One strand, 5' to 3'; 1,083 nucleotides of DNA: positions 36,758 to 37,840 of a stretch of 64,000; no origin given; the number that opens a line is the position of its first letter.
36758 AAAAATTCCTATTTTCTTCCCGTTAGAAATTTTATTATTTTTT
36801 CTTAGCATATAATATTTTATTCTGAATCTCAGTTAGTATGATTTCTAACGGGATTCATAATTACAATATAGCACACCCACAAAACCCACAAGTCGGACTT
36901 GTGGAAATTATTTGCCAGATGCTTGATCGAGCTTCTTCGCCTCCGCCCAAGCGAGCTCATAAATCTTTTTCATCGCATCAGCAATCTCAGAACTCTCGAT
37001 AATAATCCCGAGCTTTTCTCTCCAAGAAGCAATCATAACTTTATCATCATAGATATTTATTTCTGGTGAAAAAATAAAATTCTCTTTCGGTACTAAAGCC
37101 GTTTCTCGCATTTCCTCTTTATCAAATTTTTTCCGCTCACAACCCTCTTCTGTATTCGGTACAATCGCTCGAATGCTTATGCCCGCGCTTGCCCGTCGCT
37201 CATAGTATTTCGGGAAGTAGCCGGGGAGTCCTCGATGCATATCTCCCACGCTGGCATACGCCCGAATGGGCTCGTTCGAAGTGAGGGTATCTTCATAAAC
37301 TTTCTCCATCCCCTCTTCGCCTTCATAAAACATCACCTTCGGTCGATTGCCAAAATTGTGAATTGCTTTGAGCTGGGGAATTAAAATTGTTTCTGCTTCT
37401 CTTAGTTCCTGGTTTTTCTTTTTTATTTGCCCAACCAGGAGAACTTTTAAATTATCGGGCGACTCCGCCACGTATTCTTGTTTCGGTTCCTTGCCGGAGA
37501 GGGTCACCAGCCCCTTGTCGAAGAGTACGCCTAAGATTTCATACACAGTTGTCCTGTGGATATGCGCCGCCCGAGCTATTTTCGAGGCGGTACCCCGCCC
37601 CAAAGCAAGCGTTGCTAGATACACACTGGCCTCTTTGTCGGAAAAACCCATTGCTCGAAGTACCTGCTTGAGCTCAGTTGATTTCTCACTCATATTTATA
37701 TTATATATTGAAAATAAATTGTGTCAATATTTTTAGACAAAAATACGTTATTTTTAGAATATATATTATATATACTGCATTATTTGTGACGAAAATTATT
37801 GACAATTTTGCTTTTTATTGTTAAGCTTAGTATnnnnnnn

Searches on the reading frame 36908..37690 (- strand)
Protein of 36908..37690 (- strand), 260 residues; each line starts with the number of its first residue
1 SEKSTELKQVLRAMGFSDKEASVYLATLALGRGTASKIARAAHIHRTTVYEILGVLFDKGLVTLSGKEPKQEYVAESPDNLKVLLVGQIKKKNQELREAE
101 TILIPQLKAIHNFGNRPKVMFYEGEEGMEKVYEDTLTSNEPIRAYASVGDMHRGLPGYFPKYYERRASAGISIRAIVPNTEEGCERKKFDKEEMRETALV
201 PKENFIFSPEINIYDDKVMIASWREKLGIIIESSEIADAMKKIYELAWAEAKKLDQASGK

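Call 3: search_protein_families(library=pfam, proteins=[window:36908-37690:-], max_evalue=1)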
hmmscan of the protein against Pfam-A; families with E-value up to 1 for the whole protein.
window:36908-37690:- (260 aa): 8 families
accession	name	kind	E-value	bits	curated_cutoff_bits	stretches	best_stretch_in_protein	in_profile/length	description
PF01978.25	TrmB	-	8.1e-15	54.9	25.6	1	11-78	1-67/68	Sugar-specific transcriptional regulator TrmB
PF09339.16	HTH_IclR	-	0.0067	16.6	22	1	31-63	15-49/52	IclR helix-turn-helix domain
PF13556.12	HTH_30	-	0.069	13.4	27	1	32-50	12-30/59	PucR C-terminal helix-turn-helix domain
PF21984.2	DnaD_N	-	0.12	13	27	0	34-76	37-79/101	DnaD N-terminal domain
PF24033.1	DUF7342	-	0.14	12.6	31.6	1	34-76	19-61/150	Family of unknown function (DUF7342)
PF03965.22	Penicillinase_R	-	0.16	12.8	22.6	1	34-75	19-64/115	Penicillinase repressor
PF24270.1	HTH_Cmi2_C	-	0.17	12.6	27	1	25-65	81-121/125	Cmi2, C-terminal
PF12840.13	HTH_20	-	0.17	12.3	27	1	31-63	17-49/51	Helix-turn-helix domain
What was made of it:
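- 36908..37693 (-): Divergent TrmB-family regulator. It is a neighbour only in close relatives and is probably not part of the system. PF01978 E 8e-15 (call 3).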

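Call 4: search_protein_families(library=ncbifam, proteins=[window:36908-37690:-], max_evalue=1)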
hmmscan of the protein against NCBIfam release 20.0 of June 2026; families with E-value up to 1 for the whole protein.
window:36908-37690:- (260 aa): 8 families
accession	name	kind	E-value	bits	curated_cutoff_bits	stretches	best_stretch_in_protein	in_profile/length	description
NF047392.1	TransRegTrmBHalo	equivalog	5.3e-09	35.5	500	1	4-244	6-237/349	HTH-type sugar sensing transcriptional regulator TrmB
NF047390.1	TransRegTrmBL1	equivalog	4.8e-06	25.8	650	1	5-115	4-121/341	HTH-type sugar sensing transcriptional regulator TrmBL1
NF040851.1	tran_reg_TrmB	equivalog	7.1e-05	22.1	600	1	4-131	4-124/338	HTH-type sugar-sensing transcriptional regulator TrmB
NF040939.2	trans_reg_lrs14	equivalog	0.00057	19.9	90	1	2-65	4-69/103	Lrs14 family HTH-type transcriptional regulator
TIGR01884.1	cas_HTH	subfamily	0.00086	18.7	60.2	1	10-72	134-196/202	CRISPR-associated CARF protein Csa3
NF007339.0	PRK09834.1-1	equivalog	0.0058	16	299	1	29-68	35-74/271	DNA-binding transcriptional regulator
NF053606.1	Sta1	subfamily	0.0067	16.5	80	1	2-65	3-67/100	Sta1 family transcriptional regulator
NF007341.0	PRK09834.1-3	equivalog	0.019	14.1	269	1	27-66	22-61/274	DNA-binding transcriptional regulator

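Call 36: search_protein_families(library=padloc, proteins=[window:36908-37690:-], max_evalue=1)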
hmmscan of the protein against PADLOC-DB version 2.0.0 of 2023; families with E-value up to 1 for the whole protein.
window:36908-37690:- (260 aa): 7 families
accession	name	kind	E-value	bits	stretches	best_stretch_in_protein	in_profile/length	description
PDLC01857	CARF3--CARF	-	0.0003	18.5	1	7-75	120-185/201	-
PDLC01268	CasR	-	0.00034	18.6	1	15-73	121-174/179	"CAS-I,CAS-II,CAS-III,CAS-IV,CAS-V,CAS-VI; associated_signaling"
PDLC01434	CasR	-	0.0017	16.2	1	13-71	124-179/191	"CAS-I,CAS-II,CAS-III,CAS-IV,CAS-V,CAS-VI; associated_signaling"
PDLC01858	CARF3--CARF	-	0.002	16.1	1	11-75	138-197/204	-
PDLC01044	Csa3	-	0.0039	15.1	1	12-68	130-185/194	Type I-A associated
PDLC01863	CARF3--CARF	-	0.0046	14.7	1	25-66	125-166/182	-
PDLC01438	Csa3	-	0.014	13.4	1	5-99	136-226/305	"CAS-I,CAS-II,CAS-III,CAS-IV,CAS-V,CAS-VI; associated_signaling"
